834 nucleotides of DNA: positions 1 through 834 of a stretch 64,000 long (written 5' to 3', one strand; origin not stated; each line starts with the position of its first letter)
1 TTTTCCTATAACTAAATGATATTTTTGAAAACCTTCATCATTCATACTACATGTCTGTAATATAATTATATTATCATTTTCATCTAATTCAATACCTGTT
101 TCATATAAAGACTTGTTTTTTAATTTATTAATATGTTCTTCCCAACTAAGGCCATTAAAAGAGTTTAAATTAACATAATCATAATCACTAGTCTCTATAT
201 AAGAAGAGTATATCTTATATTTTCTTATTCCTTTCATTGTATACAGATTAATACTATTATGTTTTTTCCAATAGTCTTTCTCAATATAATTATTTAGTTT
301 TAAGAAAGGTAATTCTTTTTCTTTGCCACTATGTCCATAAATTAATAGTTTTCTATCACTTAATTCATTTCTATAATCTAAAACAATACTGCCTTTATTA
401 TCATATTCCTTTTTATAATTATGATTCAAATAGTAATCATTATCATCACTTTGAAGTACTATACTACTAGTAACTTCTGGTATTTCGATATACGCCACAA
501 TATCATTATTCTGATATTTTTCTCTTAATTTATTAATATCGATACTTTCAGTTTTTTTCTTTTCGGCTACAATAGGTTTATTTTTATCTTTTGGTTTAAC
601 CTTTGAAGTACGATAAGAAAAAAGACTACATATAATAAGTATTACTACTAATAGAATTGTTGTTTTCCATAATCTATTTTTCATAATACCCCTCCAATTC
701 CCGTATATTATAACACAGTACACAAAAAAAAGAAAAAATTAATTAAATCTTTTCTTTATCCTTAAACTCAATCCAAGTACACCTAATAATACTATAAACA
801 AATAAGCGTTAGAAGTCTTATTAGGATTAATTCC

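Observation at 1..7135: Class B sortase with (S/P)PVTG sorting signals rather than LPXTG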

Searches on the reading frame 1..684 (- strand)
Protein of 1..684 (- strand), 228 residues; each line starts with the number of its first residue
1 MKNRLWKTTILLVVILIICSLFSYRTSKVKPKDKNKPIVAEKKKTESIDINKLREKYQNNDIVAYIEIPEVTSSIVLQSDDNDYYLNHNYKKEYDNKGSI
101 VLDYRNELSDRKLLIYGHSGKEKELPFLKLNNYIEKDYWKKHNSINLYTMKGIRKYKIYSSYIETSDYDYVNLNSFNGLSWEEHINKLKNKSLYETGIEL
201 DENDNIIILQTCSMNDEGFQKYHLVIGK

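Call 9: search_protein_families(library=pfam, proteins=[window:1-684:-], max_evalue=0.01)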
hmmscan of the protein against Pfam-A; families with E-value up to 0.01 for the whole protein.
window:1-684:- (228 aa): 1 family
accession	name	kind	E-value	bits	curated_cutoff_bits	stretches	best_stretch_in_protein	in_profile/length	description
PF04203.18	Sortase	-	1.2e-07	31.9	26.6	1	67-221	2-115/125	Sortase domain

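Call 10: search_protein_families(library=ncbifam, proteins=[window:1-684:-], max_evalue=0.01)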
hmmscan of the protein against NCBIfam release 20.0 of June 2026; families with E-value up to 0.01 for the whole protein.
window:1-684:- (228 aa): 1 family
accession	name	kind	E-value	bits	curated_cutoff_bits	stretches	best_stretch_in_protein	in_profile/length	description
TIGR03064.1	sortase_srtB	equivalog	1.2e-33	116.4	153.75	1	9-216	8-228/235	class B sortase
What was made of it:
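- On Class B sortase (SrtB; TIGR03064, MEROPS C60B): TIGR03064 is the only NCBIfam hit (1.2e-33, 116 bits), though below the equivalog cut-off of 153.75 (call 10). The sequence alignment to TIGR03064 spans profile positions 8-228 of 235, so those regions are present (call 10).
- Checked: The sortase is best matched by the class B model TIGR03064, but at 116 bits it is below that model's equivalog cut-off of 153.75 (call 10).
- TIGR03064 scores below its cut-off (call 10).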

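Call 11: search_solved_structures(query=window:1-684:-, max_evalue=0.01, show_alignments=3)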
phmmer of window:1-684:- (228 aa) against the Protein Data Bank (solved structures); distinct sequences matched with E-value up to 0.01: 15.
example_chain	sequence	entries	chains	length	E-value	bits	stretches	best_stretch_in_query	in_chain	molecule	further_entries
5jcv_A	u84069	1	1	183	9.4e-25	90.6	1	53-226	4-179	Lmo2181 protein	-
6kyd_A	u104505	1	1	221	8.1e-24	87.5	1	42-215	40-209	Putative peptidase C60B, sortase B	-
5gyj_A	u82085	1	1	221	9e-24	87.3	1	42-215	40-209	Putative peptidase C60B, sortase B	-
6kyc_A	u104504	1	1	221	9.4e-24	87.3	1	42-215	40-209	Putative peptidase C60B, sortase B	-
4ux7_A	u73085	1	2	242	1.7e-23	86.4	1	42-214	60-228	PUTATIVE PEPTIDASE C60B, SORTASE B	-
2oqw_A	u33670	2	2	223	4.4e-20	75.3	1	57-213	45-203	Sortase B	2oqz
1rz2_A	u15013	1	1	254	4.8e-20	75.2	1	57-213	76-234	conserved hypothetical protein BA4783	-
1qx6_A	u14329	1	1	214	3.2e-17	65.9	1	58-214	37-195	NPQTN specific sortase B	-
1ng5_A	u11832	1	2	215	4.1e-17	65.6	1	58-214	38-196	sortase B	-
1qwz_A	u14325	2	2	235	5.7e-17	65.1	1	58-214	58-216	NPQTN specific sortase B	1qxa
4lfd_A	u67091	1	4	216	7.1e-17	64.8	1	58-214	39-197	Sortase B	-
5b23_A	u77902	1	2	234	4.3e-14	55.7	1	59-214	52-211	Uncharacterized protein Sortase B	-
5yfk_A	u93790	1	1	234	9.2e-13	51.3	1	74-212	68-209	Uncharacterized protein Sortase B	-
3psq_A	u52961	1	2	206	3e-12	49.7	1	59-213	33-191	Hypothetical exported protein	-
4y4q_A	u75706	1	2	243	6.3e-11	45.3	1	36-216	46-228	Sortase, SrtB family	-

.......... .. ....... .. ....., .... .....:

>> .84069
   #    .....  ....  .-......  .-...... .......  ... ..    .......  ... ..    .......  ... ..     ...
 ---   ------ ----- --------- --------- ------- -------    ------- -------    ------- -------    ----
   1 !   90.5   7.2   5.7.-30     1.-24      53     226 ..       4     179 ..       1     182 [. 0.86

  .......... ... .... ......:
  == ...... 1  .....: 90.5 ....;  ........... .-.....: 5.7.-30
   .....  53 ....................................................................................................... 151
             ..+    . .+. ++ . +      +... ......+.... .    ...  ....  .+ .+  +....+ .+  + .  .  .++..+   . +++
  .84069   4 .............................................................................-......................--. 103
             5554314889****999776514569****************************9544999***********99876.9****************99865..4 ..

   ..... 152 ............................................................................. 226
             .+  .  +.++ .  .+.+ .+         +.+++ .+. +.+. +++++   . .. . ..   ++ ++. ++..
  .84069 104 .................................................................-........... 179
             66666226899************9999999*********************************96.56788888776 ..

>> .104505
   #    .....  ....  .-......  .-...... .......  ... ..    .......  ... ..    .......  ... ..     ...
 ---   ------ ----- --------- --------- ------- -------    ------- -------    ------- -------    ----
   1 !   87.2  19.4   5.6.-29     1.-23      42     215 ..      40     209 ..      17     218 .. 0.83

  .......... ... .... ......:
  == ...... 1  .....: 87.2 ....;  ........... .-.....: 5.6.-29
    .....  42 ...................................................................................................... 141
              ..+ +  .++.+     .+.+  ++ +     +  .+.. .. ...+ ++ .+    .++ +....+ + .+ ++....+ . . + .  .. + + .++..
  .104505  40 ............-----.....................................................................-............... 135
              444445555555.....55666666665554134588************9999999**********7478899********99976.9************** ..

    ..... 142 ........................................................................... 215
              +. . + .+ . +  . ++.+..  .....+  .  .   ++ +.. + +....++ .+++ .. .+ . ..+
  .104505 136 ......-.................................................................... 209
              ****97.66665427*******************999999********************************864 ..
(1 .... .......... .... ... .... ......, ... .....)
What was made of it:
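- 16..18 (-): His223, at the position of the canonical catalytic Arg (start of strand beta8). HMMER aligns Listeria KGRMVI with KYHLVI (call 11).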

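Call 15: find_homologous_proteins(query=window:1-684:-, max_evalue=1e-10)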
Query window:1-684:- (228 aa): 139 proteins with E <= 1e-10 among 397 candidates; the best 120 are listed.
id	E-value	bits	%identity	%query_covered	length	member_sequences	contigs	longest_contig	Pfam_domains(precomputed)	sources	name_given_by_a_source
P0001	1.8e-140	484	97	100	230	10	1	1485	PF04203.19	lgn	-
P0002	1.3e-116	406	82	100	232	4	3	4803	PF04203.19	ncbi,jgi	jgi:sortase B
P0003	1.8e-111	389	79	100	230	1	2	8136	PF04203.19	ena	-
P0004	3.6e-96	339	70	100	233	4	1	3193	PF04203.19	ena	-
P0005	2.8e-93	329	71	92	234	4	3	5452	PF04203.19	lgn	-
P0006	4.7e-92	325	65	100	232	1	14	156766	PF04203.19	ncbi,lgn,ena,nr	ncbi:MAG: class B sortase [Bacilli bacterium]|nr:class B sortase [Bacilli bacterium]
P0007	3.6e-91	323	65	100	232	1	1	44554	PF04203.19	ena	-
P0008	3.8e-90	319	66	100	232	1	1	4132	PF04203.19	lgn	-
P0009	6.6e-82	292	62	100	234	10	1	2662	PF04203.19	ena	-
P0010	7.1e-77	276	64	87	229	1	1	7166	PF04203.19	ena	-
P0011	1.2e-74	268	67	80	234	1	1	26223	PF04203.19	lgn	-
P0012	1.5e-74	268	58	94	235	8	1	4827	PF04203.19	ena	-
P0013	1.2e-73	265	63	85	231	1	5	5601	PF04203.19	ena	-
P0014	7.4e-73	263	61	87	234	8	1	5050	PF04203.19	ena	-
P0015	8.1e-73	263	62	87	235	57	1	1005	PF04203.19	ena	-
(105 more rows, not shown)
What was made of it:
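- On Class B sortase (SrtB; TIGR03064, MEROPS C60B): NCBI names relatives 'class B sortase' (call 15).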

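Call 71: search_protein_representatives(alignment_id=A3)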
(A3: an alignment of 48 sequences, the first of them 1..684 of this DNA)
Query: 48 sequences, 234 profile positions. Proteins with E-value up to 0.001 (for the whole library): 15849; up to 1e-10: 10935; up to 1e-30: 347. The best 150 are listed.
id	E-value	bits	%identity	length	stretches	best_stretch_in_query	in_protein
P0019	3.2e-89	314.4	-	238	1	1-232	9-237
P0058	6.1e-88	310.2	-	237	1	2-233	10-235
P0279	1.2e-86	305.9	-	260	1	3-233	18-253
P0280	1.9e-86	305.3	-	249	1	3-232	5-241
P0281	1.0e-83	296.3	-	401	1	3-232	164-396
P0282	8.5e-82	290.1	-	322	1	6-233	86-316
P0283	1.4e-79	282.8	-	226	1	2-230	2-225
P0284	4.7e-75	268.0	-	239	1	1-233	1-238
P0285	9.3e-74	263.8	-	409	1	9-233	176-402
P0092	1.6e-73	263.0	-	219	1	11-231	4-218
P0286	3.6e-71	255.3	-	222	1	1-231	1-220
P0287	3.7e-59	216.0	-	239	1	4-233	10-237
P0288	2.4e-58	213.3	-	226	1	2-231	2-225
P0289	2.9e-58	213.1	-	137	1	103-233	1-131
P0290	5.3e-58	212.2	-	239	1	1-233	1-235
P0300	3.4e-54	199.7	-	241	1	1-230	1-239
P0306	8.2e-51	188.7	-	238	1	1-218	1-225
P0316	2.1e-49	184.1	-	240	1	7-219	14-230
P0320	1.2e-48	181.6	-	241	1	1-230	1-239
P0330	1.1e-46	175.1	-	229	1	1-232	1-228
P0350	2.9e-43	164.0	-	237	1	1-233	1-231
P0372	6.3e-41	156.3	-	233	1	7-232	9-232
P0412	2.4e-37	144.6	-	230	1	19-233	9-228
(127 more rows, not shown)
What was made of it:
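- The clade is large: 347 clusters at E <= 1e-30 in a library clustered at 50% identity (call 71).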

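Call 74: list_cluster_members(proteins=[P0287, P0290, P0300, P0306, P0316, P0320, P0330, P0350, P0372, P0412])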
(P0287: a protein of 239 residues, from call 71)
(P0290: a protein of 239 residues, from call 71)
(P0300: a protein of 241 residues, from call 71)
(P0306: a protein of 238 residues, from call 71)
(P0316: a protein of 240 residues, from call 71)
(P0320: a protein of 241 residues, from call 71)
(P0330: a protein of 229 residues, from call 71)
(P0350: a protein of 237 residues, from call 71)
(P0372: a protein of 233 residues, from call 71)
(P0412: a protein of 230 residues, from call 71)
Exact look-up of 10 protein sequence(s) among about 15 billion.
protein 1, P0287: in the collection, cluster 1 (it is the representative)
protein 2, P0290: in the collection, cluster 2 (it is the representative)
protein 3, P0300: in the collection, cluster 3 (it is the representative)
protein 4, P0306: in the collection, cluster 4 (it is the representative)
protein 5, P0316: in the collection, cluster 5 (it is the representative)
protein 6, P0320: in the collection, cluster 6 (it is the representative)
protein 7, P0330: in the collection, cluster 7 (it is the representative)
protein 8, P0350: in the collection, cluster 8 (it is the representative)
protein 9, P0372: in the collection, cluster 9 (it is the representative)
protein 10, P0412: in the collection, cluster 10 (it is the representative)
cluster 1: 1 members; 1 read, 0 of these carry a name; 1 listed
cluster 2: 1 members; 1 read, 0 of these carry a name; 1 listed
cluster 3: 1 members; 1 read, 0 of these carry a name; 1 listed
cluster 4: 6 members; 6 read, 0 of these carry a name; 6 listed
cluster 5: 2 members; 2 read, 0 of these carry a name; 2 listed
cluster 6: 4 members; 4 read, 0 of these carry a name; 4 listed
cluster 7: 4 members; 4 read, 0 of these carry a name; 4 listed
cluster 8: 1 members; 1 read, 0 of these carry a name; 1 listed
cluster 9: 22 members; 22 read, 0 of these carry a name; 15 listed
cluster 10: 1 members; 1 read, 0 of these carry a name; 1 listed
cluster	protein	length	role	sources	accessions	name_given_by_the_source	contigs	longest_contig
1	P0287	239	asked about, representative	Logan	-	-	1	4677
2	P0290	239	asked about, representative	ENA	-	-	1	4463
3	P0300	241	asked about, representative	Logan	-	-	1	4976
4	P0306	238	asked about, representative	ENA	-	-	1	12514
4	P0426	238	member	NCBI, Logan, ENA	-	-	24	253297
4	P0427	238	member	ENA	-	-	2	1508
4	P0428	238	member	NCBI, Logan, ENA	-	-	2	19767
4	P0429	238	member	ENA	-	-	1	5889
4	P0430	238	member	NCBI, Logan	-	-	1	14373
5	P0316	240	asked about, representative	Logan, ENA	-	-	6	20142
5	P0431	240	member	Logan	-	-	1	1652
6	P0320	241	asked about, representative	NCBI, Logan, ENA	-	-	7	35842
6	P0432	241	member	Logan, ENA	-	-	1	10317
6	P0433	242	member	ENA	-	-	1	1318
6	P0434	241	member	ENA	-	-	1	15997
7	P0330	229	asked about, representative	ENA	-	-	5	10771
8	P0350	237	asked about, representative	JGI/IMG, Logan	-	-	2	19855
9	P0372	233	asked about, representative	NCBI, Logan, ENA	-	-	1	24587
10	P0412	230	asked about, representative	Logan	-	-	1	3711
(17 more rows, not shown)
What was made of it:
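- Tried and rejected: All come from metagenomes (call 74).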
